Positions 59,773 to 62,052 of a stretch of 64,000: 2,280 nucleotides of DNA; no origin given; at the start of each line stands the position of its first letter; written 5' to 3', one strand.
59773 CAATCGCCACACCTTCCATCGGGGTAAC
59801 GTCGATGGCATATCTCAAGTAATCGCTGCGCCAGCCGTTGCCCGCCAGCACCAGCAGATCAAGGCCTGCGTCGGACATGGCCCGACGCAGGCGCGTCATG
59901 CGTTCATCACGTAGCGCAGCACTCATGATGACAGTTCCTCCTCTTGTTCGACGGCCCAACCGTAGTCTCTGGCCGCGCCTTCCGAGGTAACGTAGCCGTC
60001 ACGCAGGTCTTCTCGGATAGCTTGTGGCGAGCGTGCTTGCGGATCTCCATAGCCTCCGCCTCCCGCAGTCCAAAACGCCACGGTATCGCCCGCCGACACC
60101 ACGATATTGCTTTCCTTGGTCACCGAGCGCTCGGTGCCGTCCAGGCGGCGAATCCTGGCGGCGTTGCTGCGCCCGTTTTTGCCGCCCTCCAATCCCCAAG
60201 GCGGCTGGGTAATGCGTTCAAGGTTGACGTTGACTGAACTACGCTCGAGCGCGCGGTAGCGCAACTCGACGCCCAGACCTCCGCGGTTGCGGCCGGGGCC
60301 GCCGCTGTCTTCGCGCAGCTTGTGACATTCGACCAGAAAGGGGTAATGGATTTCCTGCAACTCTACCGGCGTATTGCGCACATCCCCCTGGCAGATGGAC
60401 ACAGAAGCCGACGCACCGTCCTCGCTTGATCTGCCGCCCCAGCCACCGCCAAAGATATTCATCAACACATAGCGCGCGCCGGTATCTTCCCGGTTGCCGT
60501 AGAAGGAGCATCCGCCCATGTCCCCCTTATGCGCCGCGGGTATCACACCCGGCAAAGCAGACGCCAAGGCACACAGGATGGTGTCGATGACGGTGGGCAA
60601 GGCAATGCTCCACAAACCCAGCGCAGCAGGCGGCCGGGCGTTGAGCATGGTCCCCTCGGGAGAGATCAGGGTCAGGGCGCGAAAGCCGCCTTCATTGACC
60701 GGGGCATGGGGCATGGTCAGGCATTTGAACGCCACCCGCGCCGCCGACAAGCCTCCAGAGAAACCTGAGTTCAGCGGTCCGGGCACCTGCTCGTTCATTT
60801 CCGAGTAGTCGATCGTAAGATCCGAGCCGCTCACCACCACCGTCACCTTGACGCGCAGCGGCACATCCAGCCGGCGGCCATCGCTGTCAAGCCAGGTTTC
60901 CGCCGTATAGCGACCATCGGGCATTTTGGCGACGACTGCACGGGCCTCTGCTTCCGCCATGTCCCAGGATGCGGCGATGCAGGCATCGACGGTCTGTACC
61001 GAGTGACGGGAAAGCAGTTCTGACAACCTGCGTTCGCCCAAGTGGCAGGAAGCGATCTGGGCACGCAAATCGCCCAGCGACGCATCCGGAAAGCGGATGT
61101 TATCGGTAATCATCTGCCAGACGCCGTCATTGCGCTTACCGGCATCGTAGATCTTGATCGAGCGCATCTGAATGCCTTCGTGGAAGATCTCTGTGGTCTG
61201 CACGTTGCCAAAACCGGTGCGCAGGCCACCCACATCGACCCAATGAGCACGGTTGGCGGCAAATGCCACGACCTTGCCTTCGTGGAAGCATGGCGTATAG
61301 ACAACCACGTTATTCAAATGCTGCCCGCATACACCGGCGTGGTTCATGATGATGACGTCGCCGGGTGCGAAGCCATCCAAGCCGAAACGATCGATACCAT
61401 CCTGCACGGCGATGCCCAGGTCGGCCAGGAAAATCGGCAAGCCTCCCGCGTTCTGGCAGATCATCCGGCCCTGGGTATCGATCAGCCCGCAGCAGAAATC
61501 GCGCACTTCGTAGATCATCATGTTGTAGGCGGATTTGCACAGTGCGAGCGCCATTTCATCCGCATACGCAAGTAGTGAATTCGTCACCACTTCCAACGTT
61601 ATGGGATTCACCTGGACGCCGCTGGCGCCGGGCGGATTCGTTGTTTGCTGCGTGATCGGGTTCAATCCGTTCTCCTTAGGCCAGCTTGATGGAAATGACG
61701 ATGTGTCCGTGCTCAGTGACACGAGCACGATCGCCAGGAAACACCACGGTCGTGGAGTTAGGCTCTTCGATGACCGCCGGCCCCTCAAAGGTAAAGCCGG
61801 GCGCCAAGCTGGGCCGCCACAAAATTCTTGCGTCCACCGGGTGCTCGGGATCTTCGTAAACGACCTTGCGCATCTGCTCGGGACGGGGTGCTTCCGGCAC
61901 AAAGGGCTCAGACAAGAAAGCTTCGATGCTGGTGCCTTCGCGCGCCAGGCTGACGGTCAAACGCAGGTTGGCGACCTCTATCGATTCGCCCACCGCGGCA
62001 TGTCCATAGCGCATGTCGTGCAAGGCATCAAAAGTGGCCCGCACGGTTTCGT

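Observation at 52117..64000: Candidate undescribed catabolic pathway: hydantoinase A/B + paired M24-fold proteins + MmgE/PrpD + amidohydrolase + LysR + three Bug binding proteins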

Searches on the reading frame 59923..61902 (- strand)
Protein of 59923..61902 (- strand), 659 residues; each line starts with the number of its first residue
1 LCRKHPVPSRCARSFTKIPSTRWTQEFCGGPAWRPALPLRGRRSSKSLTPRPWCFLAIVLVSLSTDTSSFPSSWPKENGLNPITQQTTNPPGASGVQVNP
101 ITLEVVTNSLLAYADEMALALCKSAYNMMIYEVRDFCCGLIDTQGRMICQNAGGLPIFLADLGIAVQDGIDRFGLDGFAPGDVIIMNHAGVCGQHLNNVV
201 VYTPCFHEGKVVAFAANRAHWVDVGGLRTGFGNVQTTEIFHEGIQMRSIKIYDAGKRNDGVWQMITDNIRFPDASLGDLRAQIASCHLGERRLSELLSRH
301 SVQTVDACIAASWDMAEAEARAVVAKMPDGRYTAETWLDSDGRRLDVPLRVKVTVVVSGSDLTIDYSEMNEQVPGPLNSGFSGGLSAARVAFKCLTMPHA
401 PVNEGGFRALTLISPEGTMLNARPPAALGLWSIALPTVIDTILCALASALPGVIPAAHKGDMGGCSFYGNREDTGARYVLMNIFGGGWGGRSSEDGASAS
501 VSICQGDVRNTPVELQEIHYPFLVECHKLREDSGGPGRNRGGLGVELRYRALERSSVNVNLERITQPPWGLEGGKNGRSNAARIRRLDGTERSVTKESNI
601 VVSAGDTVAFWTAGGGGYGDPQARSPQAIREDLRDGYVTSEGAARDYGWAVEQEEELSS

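Call 3: search_protein_families(library=pfam, proteins=[window:59923-61902:-])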
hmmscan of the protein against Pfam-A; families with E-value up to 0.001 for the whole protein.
window:59923-61902:- (659 aa): 1 family
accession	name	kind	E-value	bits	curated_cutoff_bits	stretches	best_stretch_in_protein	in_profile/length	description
PF02538.19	Hydantoinase_B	-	3.3e-156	521.2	26.8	1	99-621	1-519/519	Hydantoinase B/oxoprolinase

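Call 4: search_protein_families(library=ncbifam, proteins=[window:59923-61902:-])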
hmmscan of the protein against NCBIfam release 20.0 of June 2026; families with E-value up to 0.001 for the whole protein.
window:59923-61902:- (659 aa): 2 families
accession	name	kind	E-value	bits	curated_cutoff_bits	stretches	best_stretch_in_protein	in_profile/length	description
NF050157.1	CapLactmsBetCapB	equivalog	6.6e-86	288.8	1000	1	98-655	1-563/577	caprolactamase subunit beta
NF042976.1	AcphenoCarb_ApcD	equivalog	4.9e-30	104.4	1500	2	170-545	99-483/685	acetophenone carboxylase subunit delta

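Call 34: search_solved_structures(query=window:59923-61665:-, max_evalue=0.00001)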
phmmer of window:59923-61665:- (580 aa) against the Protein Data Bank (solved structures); distinct sequences matched with E-value up to 0.00001: 5.
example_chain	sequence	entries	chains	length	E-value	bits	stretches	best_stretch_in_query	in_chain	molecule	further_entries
7hk5_A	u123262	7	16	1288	4.9e-83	282.5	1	20-571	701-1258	N-methylhydantoinase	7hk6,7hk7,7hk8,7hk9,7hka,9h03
6yra_B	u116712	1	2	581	8e-71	242.2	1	19-575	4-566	Hydantoinase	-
5l9w_A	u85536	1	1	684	4.1e-32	114.4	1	91-467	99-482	Acetophenone carboxylase delta subunit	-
5svb_A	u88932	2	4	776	1.8e-12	49.5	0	524-573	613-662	Acetone carboxylase alpha subunit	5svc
5m45_A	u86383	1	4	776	1.8e-12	49.5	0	524-573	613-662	Acetone carboxylase alpha subunit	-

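Call 77: search_dna_similar(query=window:59923-61665:-, collection=plasmids, mode=protein, max_rows=40)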
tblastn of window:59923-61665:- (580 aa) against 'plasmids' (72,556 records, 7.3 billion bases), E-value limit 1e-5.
Records with a match: 928; places in all: 1239; records where one place covers at least 80% of the query: 897.
Best place of each record, by identity: 60-80% 3; <60% 925.
By first word of the organism name: Agrobacterium 173; Rhizobium 161; Sinorhizobium 115; Pseudosulfitobacter 49; Paracoccus 31; Rhodococcus 20; Sulfitobacter 20; Ensifer 15; Burkholderia 13; Mesorhizobium 13; and 106 more.
By predicted mobility (MOB-suite, as given by PLSDB): non-mobilizable 535; conjugative 277; mobilizable 116.
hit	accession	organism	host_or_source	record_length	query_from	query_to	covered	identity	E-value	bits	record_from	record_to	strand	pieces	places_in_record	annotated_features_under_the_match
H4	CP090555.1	Neorhizobium galegae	Galega,Cell culture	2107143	17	574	96%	63.7%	0e+0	704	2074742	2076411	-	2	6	hydantoinase B/oxoprolinase family protein (x2)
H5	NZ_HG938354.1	Neorhizobium galegae bv. orientalis str. HAMBI 540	Galega orientalis root nodule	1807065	20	574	96%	64.0%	0e+0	698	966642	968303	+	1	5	record has no annotation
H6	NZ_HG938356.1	Neorhizobium galegae bv. officinalis bv. officinalis str. ...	Galega officinalis root nodule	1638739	20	574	96%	63.6%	0e+0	696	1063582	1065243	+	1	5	record has no annotation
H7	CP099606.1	Comamonadaceae bacterium OTU4NAUVB1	Arabidopsis thaliana,pure culture,leaf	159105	3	575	99%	39.5%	5e-102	346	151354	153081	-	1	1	hydantoinase B/oxoprolinase family protein | hydantoinase/oxoprolinase family protein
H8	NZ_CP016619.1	Microvirga ossetica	Vicia alpestris,cell culture,nodules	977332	19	568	95%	41.1%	1e-100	342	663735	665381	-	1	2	hydantoinase B/oxoprolinase family protein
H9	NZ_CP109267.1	Streptomyces sp. NBC_01643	-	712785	19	577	96%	40.0%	3e-103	350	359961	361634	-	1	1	hydantoinase B/oxoprolinase family protein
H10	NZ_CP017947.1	Bosea sp. Tri-49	Oxytropis triphylla,cell culture,root ...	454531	6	569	97%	37.4%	6e-76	270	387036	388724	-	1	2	hydantoinase B/oxoprolinase family protein | hydantoinase/oxoprolinase family protein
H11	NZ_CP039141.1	Haloferax mediterranei ATCC 33500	Cell culture,Spain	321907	15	575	97%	37.0%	1e-99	339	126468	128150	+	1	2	hydantoinase B/oxoprolinase family protein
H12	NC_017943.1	Haloferax mediterranei ATCC 33500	-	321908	15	575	97%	37.0%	1e-99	339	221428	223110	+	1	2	hydantoinase B/oxoprolinase family protein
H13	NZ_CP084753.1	Roseateles sp. XES5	Xenopus laevis,bacterial culture,swab ...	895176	20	569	95%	37.6%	4e-86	300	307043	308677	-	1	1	hydantoinase B/oxoprolinase family protein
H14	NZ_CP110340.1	Brucella sp. JSBI001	pure culture,sediment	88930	20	569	95%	37.6%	5e-85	296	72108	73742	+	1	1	hydantoinase B/oxoprolinase family protein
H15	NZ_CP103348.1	Brucella anthropi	-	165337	20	569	95%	37.4%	1e-83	293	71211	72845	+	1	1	hydantoinase B/oxoprolinase family protein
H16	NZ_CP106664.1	Brucella intermedia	Sempervivum tectorum (houseplant),Pure ...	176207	20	569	95%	37.3%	1e-82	290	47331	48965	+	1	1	hydantoinase B/oxoprolinase family protein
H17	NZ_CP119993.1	Halomarina sp. PSR21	cell culture,saline soil from Tarim ...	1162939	15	571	96%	36.4%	5e-84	293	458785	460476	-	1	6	record has no annotation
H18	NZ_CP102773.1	Bosea sp. NBC_00550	-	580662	19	569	95%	36.6%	3e-73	262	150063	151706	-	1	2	hydantoinase B/oxoprolinase family protein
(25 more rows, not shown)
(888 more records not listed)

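Call 101: search_solved_structures(query=window:59923-61665:-, max_evalue=1e-50, show_alignments=2)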
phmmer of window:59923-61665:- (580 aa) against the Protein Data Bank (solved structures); distinct sequences matched with E-value up to 1e-50: 2.
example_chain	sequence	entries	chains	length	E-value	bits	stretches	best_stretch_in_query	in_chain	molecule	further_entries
7hk5_A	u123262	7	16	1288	4.9e-83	282.5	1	20-571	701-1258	N-methylhydantoinase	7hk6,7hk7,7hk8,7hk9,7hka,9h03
6yra_B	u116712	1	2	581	8e-71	242.2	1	19-575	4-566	Hydantoinase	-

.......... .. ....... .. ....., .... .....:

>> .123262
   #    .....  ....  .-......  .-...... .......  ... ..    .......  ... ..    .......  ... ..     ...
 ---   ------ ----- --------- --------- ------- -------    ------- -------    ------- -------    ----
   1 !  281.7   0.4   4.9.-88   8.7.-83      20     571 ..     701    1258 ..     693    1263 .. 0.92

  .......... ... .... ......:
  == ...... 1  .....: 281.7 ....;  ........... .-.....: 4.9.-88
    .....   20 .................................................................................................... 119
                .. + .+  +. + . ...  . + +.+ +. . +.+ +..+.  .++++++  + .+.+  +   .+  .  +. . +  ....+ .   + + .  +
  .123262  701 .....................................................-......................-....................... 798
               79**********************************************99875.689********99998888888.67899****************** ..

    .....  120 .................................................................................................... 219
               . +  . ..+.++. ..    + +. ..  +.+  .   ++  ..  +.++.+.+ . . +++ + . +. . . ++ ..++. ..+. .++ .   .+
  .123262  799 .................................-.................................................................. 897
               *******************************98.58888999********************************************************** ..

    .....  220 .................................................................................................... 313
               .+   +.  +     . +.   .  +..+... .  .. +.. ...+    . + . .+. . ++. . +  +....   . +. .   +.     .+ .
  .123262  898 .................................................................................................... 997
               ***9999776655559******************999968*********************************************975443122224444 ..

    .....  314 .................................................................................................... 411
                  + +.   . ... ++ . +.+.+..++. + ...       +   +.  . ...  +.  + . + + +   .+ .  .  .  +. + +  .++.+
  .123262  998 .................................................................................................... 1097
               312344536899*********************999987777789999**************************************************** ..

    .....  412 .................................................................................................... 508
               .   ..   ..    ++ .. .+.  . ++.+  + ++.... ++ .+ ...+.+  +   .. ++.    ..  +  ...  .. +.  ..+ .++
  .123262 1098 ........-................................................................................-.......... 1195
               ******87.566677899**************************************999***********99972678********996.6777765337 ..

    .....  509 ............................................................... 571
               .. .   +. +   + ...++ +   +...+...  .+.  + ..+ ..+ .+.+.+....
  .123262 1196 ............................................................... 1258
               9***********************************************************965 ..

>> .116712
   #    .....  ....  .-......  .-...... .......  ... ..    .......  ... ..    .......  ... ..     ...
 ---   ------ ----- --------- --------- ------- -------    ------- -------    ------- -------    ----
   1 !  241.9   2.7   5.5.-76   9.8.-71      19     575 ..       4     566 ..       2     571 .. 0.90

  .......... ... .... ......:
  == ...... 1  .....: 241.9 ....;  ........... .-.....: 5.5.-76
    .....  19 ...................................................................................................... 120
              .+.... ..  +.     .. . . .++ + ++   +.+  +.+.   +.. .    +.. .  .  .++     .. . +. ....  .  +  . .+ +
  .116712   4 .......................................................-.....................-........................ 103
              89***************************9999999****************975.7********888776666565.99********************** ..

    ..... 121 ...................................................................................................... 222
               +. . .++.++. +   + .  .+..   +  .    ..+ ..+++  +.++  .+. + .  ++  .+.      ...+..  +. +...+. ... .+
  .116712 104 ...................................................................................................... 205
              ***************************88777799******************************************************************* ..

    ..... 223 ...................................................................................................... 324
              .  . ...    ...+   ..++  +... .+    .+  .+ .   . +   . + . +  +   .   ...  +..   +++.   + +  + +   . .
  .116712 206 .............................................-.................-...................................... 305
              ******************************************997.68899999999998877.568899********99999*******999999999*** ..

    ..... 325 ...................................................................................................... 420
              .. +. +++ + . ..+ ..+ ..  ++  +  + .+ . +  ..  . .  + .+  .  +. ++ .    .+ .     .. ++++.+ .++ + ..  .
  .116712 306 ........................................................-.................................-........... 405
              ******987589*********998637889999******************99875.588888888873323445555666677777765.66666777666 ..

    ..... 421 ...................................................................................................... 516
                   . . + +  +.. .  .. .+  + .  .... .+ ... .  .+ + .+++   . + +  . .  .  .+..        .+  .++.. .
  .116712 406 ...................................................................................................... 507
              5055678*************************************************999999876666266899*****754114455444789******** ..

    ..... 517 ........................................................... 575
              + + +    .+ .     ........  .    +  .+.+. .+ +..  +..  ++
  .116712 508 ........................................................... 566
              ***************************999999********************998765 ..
